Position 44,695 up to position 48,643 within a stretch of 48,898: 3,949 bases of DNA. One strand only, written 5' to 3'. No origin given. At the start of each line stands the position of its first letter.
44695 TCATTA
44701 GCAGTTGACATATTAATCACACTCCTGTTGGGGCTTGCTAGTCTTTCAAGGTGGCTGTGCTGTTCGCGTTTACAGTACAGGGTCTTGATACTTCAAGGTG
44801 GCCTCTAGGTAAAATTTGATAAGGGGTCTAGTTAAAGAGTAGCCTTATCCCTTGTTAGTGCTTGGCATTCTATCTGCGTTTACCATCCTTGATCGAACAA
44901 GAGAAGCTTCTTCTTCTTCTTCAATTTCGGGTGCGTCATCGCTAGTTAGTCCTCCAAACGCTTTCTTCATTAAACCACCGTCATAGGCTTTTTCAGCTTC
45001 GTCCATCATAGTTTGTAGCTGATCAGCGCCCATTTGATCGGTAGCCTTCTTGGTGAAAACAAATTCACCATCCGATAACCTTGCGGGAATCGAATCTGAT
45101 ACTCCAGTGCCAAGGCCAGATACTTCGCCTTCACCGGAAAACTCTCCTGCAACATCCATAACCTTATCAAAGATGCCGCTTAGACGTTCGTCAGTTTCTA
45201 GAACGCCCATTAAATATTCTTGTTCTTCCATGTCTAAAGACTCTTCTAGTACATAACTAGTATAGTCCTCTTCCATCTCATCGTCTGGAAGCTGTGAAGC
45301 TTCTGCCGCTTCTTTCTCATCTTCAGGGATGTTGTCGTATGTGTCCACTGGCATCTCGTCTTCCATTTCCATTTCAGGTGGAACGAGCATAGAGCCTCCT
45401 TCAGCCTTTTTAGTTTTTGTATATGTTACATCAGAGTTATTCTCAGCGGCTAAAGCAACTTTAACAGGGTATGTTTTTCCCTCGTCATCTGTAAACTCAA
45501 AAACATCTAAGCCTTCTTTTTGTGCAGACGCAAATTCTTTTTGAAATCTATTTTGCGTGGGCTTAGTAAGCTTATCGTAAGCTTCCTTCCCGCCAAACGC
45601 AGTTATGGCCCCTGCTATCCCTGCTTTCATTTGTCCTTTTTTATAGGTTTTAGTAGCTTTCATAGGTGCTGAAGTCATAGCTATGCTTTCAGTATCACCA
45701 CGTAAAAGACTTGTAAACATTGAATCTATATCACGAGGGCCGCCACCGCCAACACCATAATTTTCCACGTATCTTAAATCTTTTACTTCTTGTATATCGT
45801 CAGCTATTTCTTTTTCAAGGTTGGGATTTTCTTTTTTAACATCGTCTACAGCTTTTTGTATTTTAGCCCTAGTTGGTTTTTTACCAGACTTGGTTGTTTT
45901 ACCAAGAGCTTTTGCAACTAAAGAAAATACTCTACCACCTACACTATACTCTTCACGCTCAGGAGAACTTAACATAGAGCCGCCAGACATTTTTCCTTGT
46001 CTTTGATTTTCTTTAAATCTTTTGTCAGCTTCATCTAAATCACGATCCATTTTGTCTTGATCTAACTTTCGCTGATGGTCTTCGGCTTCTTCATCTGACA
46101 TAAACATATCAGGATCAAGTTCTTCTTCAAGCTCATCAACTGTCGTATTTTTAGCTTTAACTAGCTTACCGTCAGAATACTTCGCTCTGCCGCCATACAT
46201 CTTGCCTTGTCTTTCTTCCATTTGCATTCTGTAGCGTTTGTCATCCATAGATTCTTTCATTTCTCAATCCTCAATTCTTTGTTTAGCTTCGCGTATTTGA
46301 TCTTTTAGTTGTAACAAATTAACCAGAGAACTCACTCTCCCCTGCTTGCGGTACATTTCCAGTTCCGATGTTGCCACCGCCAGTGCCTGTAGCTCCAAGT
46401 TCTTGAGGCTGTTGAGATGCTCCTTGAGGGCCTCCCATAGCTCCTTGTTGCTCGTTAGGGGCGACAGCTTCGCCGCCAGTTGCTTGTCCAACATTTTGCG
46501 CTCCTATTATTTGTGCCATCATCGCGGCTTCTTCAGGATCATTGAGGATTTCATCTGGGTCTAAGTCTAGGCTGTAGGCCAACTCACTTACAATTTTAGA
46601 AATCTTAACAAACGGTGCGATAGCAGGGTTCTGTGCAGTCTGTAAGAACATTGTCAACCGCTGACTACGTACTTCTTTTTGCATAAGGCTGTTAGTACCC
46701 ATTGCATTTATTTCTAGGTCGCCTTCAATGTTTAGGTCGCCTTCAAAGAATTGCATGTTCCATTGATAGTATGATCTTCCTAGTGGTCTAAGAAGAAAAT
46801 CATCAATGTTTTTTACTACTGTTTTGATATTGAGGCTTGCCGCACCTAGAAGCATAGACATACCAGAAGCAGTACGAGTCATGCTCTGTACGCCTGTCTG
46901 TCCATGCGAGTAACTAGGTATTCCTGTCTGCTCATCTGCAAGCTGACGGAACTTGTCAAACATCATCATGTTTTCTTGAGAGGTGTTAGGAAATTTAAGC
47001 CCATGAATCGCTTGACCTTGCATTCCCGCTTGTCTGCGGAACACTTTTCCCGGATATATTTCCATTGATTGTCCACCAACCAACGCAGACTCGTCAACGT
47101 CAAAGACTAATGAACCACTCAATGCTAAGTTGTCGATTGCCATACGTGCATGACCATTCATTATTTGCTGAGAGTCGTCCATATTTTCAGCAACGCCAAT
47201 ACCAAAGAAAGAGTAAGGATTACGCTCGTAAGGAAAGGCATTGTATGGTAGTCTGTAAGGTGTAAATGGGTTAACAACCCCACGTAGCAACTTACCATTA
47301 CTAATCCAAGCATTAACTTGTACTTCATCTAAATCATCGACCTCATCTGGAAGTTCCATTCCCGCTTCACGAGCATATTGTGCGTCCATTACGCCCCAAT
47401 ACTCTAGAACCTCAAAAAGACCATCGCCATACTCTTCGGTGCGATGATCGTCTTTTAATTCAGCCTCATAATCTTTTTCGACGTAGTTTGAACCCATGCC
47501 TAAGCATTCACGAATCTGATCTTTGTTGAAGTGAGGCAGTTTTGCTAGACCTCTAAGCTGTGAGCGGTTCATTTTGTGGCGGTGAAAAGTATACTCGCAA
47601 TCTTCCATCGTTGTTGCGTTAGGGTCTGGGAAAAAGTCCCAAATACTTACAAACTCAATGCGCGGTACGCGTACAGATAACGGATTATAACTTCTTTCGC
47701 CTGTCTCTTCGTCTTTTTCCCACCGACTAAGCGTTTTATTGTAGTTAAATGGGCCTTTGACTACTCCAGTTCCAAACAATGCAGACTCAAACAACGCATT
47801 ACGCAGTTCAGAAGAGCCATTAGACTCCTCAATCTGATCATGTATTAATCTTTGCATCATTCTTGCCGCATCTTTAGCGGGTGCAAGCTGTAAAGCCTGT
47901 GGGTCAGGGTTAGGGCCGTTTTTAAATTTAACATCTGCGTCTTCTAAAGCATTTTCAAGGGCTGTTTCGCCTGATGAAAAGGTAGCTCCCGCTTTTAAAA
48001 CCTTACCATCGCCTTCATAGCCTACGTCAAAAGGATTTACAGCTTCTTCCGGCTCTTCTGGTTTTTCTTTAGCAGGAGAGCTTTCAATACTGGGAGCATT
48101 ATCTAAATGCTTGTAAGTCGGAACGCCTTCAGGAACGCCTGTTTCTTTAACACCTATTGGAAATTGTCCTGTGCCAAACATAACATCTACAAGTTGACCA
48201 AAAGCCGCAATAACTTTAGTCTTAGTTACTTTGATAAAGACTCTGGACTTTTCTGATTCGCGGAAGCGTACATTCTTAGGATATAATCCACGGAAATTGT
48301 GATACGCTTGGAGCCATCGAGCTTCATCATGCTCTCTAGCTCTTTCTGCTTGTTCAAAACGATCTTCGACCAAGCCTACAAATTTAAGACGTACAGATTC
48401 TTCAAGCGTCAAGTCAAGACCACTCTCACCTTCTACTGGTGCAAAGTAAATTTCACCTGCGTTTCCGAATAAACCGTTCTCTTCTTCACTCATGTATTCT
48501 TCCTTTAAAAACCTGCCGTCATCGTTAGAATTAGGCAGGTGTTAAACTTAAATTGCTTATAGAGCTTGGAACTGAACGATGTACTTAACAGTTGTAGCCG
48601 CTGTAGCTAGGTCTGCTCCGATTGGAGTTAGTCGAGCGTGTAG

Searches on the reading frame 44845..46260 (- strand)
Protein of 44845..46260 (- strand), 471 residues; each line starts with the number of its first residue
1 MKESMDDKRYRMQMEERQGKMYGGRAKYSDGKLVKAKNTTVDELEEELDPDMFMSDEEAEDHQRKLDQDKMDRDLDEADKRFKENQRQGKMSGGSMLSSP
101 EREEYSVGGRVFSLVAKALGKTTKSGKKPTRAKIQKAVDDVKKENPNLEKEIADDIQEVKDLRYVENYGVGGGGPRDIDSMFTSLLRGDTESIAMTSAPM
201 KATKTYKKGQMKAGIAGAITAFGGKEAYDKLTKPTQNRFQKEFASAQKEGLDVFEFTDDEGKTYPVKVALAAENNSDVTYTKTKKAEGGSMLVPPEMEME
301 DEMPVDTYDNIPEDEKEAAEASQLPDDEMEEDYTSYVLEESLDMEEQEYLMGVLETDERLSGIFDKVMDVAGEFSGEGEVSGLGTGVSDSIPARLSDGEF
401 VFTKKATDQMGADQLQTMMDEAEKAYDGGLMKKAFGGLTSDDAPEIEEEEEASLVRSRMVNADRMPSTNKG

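Call 11: search_protein_families(library=phrogs, proteins=[window:44845-46260:-], max_evalue=0.01)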
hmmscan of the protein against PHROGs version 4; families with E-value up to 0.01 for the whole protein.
window:44845-46260:- (471 aa): 7 families
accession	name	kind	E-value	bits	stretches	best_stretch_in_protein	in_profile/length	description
phrog_3547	-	tail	3.1e-08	32.8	1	162-442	790-1027/1767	tail length tape measure protein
phrog_13338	-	unknown function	5.3e-08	32.6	1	374-445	783-855/903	-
phrog_17300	-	tail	6e-07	29.2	1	373-458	774-857/900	tail length tape measure protein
phrog_25241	-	tail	1.3e-05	25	1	363-410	669-714/810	tail length tape measure protein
phrog_6090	-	tail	1.7e-05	23.6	1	373-427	1096-1151/1853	tail length tape measure protein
phrog_5448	-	tail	8.7e-05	20.5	1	373-458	2282-2375/3103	tail length tape measure protein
phrog_37298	-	unknown function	0.0012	18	1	371-409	981-1019/1088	-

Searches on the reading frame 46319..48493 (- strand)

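Call 10: search_protein_families(library=phrogs, proteins=[window:46319-48493:-], max_evalue=0.01)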
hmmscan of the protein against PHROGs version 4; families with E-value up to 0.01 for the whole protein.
window:46319-48493:- (724 aa): 3 families
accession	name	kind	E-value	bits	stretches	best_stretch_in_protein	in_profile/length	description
phrog_332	-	connector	6.1e-82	276.7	1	41-691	13-547/560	head-tail adaptor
phrog_1216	-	head and packaging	1.5e-36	127.2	1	269-655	204-598/714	portal protein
phrog_156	-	head and packaging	2.7e-07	30.4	1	207-537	94-420/681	portal protein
